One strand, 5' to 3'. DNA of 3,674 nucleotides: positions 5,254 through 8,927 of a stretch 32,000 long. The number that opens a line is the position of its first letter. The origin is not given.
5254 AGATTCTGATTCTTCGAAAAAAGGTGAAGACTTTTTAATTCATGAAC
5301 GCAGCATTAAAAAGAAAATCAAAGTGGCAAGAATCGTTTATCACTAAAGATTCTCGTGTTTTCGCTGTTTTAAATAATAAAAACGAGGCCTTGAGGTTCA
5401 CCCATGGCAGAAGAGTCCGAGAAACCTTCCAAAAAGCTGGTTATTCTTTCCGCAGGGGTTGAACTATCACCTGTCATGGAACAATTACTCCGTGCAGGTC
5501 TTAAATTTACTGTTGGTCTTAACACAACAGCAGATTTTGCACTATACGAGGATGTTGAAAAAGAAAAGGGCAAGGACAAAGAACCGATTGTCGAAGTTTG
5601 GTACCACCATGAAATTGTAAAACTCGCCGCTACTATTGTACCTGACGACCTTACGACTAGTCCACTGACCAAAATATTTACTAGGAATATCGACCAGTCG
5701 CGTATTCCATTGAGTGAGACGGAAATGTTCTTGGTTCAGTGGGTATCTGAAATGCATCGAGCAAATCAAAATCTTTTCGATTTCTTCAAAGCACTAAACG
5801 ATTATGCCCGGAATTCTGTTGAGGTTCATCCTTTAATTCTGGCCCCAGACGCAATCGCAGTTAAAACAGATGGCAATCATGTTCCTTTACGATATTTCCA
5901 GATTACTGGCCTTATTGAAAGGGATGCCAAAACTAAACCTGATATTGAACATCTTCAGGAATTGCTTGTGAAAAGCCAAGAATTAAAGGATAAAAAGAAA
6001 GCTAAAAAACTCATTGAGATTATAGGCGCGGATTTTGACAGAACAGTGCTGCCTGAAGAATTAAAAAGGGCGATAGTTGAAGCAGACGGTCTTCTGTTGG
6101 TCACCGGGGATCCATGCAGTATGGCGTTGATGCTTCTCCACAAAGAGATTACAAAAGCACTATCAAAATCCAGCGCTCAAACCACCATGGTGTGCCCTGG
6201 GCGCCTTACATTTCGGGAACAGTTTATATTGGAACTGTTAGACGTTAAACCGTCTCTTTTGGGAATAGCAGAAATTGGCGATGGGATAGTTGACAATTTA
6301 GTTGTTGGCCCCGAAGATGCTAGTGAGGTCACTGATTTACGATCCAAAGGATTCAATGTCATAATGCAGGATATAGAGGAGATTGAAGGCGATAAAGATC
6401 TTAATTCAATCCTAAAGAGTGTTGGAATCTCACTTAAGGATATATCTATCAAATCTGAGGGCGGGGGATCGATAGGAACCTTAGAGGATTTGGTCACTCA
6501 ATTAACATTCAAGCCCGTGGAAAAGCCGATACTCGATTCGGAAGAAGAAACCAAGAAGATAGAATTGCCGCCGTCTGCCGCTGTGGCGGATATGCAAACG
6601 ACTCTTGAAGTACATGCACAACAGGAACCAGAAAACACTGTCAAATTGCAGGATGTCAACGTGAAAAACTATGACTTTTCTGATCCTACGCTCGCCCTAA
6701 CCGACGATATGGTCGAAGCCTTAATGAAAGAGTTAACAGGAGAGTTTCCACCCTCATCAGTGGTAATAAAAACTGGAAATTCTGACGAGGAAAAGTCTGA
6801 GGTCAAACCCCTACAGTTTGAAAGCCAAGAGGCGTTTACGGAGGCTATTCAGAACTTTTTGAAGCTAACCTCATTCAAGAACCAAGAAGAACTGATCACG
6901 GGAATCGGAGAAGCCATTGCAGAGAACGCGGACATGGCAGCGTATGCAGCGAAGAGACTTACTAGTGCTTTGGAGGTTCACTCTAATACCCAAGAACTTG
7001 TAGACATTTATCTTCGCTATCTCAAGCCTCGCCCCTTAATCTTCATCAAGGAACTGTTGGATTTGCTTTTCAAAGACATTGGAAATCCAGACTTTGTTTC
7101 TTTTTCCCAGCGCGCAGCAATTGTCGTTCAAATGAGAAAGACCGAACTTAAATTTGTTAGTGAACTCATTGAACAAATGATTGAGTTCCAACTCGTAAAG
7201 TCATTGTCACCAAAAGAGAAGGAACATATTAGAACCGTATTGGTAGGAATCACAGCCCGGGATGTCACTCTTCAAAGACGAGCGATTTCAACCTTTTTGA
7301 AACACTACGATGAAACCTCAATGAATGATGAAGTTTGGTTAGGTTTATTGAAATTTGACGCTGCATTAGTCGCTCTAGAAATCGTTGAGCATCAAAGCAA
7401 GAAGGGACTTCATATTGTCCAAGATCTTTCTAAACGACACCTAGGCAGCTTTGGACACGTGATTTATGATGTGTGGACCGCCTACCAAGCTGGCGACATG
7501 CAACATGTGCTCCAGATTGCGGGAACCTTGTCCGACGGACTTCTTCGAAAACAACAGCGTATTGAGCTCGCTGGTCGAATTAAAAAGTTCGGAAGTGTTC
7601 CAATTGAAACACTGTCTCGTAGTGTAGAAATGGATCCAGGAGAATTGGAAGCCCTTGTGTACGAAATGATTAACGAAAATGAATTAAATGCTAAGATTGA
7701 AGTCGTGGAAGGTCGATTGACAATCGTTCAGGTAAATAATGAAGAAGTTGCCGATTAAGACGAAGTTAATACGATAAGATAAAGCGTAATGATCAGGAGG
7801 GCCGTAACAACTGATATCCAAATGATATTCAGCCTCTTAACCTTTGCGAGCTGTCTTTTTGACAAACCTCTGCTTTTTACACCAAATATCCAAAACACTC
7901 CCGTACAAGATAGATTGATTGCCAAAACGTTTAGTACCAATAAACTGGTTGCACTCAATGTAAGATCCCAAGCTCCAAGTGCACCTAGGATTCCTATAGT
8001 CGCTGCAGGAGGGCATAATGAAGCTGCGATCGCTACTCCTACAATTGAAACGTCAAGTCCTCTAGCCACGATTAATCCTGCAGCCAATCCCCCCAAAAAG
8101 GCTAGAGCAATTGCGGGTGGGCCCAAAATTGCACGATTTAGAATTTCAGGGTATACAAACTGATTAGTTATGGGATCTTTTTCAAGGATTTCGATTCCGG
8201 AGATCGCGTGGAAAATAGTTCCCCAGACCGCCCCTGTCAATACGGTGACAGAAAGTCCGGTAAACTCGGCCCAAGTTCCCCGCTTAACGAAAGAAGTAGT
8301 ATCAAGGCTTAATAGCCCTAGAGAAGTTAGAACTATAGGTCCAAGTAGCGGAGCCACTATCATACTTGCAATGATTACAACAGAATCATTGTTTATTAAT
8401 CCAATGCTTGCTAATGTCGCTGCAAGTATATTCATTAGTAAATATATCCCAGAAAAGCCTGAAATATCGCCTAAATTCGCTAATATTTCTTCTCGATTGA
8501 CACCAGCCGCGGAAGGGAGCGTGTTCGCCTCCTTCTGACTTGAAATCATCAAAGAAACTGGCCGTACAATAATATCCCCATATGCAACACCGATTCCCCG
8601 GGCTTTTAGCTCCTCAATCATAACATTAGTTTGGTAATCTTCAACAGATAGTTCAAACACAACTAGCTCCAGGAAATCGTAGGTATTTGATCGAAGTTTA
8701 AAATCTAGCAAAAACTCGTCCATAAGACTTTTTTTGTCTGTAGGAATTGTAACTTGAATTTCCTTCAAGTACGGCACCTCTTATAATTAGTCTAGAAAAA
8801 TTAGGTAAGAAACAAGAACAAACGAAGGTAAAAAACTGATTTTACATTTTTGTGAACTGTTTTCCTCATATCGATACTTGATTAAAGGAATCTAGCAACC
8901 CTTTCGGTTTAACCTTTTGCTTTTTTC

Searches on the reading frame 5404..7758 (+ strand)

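Call 90: search_protein_families(library=pfam, proteins=[window:5404-7758:+], max_evalue=0.0001)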
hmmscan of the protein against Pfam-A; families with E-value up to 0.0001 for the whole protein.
window:5404-7758:+ (784 aa): 1 family
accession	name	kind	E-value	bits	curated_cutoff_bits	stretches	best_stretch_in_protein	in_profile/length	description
PF01399.33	PCI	-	2.2e-05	25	22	1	723-772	31-80/84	PCI domain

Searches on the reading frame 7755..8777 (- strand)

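Call 90: search_protein_families(library=pfam, proteins=[window:7755-8777:-], max_evalue=0.0001)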
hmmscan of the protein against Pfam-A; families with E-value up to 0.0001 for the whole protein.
window:7755-8777:- (340 aa): 1 family
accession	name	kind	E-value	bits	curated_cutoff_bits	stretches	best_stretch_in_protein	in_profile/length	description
PF04087.19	DUF389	-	1.9e-24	86.7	23.9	1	139-289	1-137/137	Domain of unknown function (DUF389)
